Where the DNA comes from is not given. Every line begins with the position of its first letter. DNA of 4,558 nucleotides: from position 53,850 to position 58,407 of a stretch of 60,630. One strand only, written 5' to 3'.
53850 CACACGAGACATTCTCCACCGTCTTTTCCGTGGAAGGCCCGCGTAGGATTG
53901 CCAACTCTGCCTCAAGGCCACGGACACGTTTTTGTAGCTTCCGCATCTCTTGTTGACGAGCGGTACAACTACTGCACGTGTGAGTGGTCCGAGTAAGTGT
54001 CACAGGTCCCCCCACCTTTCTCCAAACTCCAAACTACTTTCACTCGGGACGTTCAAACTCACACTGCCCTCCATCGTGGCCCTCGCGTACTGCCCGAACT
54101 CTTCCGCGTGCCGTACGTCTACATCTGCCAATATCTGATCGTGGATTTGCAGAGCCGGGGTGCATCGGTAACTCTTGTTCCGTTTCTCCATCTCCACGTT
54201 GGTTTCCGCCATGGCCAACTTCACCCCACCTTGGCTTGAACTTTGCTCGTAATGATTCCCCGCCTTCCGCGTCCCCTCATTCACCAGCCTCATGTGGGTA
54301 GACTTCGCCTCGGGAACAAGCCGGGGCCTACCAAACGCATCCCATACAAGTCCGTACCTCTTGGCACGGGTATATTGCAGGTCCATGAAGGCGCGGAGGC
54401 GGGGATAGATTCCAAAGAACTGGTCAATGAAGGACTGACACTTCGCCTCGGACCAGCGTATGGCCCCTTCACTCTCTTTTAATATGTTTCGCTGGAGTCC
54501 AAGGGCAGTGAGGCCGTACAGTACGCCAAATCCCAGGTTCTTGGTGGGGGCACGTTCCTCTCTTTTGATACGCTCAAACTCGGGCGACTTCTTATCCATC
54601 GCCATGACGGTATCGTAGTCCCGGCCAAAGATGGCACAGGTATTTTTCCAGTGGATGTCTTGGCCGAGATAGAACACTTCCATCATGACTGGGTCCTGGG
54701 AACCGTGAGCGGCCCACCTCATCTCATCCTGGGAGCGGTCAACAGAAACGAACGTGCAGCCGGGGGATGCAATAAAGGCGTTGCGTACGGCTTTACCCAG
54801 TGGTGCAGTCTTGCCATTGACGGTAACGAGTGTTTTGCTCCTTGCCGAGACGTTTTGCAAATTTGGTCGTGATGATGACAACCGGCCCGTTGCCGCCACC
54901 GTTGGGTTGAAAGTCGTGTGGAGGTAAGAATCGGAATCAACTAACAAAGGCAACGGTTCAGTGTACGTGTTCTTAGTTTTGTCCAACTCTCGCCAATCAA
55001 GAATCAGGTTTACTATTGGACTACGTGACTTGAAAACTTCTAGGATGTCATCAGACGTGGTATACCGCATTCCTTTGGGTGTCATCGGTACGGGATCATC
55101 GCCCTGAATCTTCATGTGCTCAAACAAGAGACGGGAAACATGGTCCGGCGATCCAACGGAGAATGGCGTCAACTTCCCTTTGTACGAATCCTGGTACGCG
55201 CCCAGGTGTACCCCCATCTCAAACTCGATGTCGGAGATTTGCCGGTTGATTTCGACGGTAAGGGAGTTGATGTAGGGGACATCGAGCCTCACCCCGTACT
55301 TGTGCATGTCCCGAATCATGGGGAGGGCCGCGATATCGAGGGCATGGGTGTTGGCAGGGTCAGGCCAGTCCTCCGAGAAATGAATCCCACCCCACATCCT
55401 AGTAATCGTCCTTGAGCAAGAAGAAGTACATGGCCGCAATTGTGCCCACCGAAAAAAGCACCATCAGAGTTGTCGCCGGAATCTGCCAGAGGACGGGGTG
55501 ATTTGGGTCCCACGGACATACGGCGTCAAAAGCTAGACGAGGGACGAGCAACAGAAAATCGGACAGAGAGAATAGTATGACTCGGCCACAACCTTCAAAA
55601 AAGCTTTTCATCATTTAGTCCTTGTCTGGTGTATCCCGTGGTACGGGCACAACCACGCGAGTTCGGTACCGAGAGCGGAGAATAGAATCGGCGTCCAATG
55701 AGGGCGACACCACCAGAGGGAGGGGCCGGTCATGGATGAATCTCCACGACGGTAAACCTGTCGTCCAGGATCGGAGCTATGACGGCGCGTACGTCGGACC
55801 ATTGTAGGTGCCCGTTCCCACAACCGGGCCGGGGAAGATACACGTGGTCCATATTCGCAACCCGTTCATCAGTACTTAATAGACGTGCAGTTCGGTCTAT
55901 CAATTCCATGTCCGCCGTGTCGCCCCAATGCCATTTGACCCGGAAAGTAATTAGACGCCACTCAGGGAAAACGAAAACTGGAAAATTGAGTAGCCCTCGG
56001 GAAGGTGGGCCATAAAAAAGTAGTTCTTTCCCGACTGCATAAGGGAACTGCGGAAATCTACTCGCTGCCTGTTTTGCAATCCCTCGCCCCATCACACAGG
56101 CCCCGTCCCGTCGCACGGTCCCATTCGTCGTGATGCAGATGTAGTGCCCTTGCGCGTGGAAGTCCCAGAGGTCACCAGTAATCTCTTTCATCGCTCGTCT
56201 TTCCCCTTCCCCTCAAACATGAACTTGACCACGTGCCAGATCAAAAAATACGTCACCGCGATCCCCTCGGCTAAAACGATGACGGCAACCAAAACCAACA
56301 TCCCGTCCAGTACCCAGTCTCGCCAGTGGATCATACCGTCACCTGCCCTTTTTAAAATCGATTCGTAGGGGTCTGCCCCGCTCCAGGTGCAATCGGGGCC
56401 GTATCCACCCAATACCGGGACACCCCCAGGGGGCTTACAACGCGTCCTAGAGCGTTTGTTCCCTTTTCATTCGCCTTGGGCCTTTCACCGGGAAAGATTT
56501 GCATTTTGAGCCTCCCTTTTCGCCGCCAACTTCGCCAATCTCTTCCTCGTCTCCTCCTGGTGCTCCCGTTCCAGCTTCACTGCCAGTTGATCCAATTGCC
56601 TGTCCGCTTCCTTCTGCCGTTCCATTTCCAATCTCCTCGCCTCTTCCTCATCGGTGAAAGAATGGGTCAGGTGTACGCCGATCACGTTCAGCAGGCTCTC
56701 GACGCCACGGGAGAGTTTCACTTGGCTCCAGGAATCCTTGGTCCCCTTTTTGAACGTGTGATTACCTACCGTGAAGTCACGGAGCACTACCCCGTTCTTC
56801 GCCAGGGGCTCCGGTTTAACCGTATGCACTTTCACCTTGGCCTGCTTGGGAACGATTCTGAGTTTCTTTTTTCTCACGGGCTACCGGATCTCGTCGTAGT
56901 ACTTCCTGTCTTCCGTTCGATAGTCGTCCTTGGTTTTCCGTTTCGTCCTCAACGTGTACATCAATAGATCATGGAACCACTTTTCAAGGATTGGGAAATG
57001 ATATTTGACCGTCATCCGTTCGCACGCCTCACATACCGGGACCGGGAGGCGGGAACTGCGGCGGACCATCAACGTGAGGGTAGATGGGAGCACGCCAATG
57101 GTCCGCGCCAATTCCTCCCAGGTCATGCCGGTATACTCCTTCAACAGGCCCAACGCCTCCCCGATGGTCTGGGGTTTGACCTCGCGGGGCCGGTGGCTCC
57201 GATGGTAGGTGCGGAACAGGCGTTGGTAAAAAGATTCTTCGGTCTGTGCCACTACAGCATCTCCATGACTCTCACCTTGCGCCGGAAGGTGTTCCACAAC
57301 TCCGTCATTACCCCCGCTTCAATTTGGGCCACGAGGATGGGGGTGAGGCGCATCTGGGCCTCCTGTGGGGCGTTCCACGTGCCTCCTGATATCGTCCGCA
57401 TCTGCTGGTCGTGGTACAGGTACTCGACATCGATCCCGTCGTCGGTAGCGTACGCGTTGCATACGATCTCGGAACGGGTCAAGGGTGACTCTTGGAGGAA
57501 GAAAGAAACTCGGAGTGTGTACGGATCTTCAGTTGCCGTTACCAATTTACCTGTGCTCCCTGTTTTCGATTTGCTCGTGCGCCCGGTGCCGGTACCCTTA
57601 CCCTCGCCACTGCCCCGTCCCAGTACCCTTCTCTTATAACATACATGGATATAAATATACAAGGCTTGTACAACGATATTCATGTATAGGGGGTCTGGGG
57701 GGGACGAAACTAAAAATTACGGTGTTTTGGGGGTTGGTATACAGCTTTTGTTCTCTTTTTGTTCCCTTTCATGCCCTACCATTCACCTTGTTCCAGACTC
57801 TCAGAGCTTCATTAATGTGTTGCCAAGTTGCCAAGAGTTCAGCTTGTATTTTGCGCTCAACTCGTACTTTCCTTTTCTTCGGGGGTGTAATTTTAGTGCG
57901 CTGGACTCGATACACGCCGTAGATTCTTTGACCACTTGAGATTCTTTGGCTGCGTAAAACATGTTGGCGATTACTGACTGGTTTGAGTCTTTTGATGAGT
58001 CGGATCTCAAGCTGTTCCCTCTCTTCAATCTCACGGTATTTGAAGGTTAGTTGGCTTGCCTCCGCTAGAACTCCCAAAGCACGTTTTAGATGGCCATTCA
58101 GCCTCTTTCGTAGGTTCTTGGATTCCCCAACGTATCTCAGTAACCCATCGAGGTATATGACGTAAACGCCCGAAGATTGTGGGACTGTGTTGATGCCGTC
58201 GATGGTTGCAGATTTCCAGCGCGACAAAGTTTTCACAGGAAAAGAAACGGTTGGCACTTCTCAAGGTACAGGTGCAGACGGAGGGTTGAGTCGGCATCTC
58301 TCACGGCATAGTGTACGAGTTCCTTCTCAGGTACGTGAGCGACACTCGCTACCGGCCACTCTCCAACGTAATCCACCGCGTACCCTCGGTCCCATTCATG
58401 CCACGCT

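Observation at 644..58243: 13-nt motif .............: 12 exact copies, locked to gene direction and parked just upstream of start codons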

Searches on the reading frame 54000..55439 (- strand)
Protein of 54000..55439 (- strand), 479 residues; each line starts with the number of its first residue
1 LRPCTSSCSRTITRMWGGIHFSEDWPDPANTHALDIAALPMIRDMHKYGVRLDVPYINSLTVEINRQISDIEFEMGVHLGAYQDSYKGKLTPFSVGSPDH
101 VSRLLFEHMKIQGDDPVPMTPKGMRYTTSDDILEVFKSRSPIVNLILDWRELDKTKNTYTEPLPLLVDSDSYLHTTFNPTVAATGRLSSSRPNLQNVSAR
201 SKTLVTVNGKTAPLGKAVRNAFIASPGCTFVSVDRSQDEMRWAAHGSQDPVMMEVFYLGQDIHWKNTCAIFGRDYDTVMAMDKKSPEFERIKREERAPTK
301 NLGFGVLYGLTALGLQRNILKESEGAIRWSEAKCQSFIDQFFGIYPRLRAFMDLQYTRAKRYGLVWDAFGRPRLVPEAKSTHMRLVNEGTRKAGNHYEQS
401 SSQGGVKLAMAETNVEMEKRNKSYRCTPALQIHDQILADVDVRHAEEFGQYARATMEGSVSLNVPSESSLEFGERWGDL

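Call 7: search_protein_families(library=pfam, proteins=[window:54000-55439:-], max_evalue=0.001)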
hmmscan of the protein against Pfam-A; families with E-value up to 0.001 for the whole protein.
window:54000-55439:- (479 aa): 1 family
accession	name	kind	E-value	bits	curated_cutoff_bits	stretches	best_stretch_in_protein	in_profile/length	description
PF00476.26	DNA_pol_A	-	6.9e-78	262.7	34.3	1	90-478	27-381/381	DNA polymerase family A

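Call 8: search_protein_families(library=phrogs, proteins=[window:54000-55439:-], max_evalue=0.00001)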
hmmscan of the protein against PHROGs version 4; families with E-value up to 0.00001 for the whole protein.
window:54000-55439:- (479 aa): 7 families
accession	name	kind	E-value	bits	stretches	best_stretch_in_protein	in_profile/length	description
phrog_17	-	DNA, RNA and nucleotide metabolism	4.1e-76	258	1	38-478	843-1232/1445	DNA polymerase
phrog_2573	-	DNA, RNA and nucleotide metabolism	2.3e-25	90.5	1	217-457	4-246/336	DNA polymerase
phrog_12241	-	DNA, RNA and nucleotide metabolism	8.9e-18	65.5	1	83-201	381-497/502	DNA polymerase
phrog_5995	-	DNA, RNA and nucleotide metabolism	1.2e-16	62.1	1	323-478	13-177/236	DNA polymerase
phrog_9556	-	DNA, RNA and nucleotide metabolism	1.4e-09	38.4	1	123-198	354-440/441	DNA polymerase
phrog_10285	-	DNA, RNA and nucleotide metabolism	9.8e-08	32.4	1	212-282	39-109/321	DNA polymerase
phrog_15971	-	DNA, RNA and nucleotide metabolism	6.6e-06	26.5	0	68-245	23-181/376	DNA polymerase I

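Call 9: search_dna_similar(query=window:54000-55439:-, collection=phages, mode=protein, max_rows=15)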
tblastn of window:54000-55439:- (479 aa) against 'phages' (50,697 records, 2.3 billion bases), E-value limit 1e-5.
Records with a match: 4044; places in all: 4044; records where one place covers at least 80% of the query: 1285.
Best place of each record, by identity: <60% 4044.
By first word of the organism name: Vibrio 515; Mycobacterium 477; Salmonella 333; Staphylococcus 323; Microbacterium 319; Pseudomonas 231; Escherichia 222; Bacillus 221; Acinetobacter 160; Klebsiella 151; and 101 more.
By host as written in the record: - 611; Mycobacterium smegmatis mc2 155 342; Microbacterium foliorum NRRL B-24224 142; Microbacterium foliorum NRRL B-24224 SEA 135; Staphylococcus aureus 112; Pseudomonas aeruginosa 84; Escherichia coli 73; Mycobacterium smegmatis mc#155 60; and 790 more.
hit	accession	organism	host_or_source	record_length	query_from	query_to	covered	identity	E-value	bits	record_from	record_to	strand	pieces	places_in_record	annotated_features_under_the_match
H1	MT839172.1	Bacteriophage sp.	human fecal samples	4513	32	476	93%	31.5%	2e-57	210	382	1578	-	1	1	record has no annotation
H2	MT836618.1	Bacteriophage sp.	human fecal samples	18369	41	478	91%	31.9%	4e-54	201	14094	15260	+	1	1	record has no annotation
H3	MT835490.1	Bacteriophage sp.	human fecal samples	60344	39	476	91%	31.7%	1e-53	200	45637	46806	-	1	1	record has no annotation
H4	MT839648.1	Bacteriophage sp.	human fecal samples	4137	41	476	91%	31.6%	3e-52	196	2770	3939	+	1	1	record has no annotation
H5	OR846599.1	Enterococcus phage Efs 1-1-1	Enterococcus faecalis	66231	39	476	91%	30.6%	1e-48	185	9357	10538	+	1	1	record has no annotation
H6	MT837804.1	Bacteriophage sp.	human fecal samples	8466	25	476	94%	29.4%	2e-46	178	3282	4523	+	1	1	record has no annotation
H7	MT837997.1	Bacteriophage sp.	human fecal samples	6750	34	476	92%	29.7%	2e-51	193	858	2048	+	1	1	record has no annotation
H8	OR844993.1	Staphylococcus phage SA 1306 Kay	Staphylococcus aureus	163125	34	478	93%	29.4%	7e-51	192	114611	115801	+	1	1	record has no annotation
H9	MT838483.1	Bacteriophage sp.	human fecal samples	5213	39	478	92%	29.3%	1e-49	188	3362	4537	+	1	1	record has no annotation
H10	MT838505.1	Bacteriophage sp.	human fecal samples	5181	39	476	91%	29.4%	4e-47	181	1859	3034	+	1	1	record has no annotation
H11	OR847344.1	Listeria phage LM 4-11-1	Listeria monocytogenes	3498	41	478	91%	29.4%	3e-42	166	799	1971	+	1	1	record has no annotation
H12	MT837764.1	Bacteriophage sp.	human fecal samples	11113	34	476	92%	28.8%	1e-53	199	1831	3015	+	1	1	record has no annotation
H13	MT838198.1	Bacteriophage sp.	human fecal samples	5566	44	478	91%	29.3%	4e-50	189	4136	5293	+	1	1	record has no annotation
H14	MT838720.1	Bacteriophage sp.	human fecal samples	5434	41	476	91%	29.1%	4e-49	186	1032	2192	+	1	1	record has no annotation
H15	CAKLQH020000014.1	Acinetobacter phage MD-2021a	not known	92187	41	478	91%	28.9%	2e-49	187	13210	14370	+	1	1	polA: DNA polymerase I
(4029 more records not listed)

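Call 12: find_related_loci(query=window:54000-55439:-, collection=viral_contigs, flank=10000)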
Query window:54000-55439:- (479 aa) in viral_contigs; peptide patterns used: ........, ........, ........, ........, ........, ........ (x = any residue, [..] = any of these).
No stretch of DNA in the collection matches any of the patterns.

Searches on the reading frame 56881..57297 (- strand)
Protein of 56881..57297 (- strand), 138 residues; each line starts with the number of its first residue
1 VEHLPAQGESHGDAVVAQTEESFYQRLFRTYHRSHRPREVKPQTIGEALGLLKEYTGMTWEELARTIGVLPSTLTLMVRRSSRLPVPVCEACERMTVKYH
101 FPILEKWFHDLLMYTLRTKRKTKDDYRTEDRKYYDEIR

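Call 14: search_protein_families(library=pfam, proteins=[window:56881-57297:-], max_evalue=0.01)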
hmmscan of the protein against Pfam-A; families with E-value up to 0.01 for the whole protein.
window:56881-57297:- (138 aa): 0 families

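Call 15: search_protein_families(library=phrogs, proteins=[window:56881-57297:-], max_evalue=0.001)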
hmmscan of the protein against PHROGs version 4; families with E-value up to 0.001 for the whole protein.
window:56881-57297:- (138 aa): 0 families

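Call 87: search_protein_families(library=phrogs, proteins=[window:56881-57252:-], max_evalue=0.01)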
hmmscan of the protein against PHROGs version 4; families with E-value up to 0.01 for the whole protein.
window:56881-57252:- (123 aa): 1 family
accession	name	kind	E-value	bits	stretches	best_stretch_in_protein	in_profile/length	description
phrog_2328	-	transcription regulation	0.008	17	0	21-81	7-67/128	transcriptional repressor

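Call 107: search_protein_families(library=ncbifam, proteins=[window:56881-57252:-], max_evalue=0.01)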
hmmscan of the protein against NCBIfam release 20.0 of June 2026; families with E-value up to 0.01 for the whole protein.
window:56881-57252:- (123 aa): 0 families

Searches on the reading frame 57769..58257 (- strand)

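Call 37: search_protein_families(library=pfam, proteins=[window:57769-58257:-], max_evalue=0.01)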
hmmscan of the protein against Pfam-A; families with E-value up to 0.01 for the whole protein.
window:57769-58257:- (162 aa): 2 families
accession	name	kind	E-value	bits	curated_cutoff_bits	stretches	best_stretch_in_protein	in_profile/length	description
PF01541.30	GIY-YIG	-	0.00028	21.6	22.6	1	30-60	3-34/78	GIY-YIG catalytic domain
PF20815.3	GIY_YIG_2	-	0.0027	18.1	22.4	0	42-59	35-54/153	GIY-YIG catalytic domain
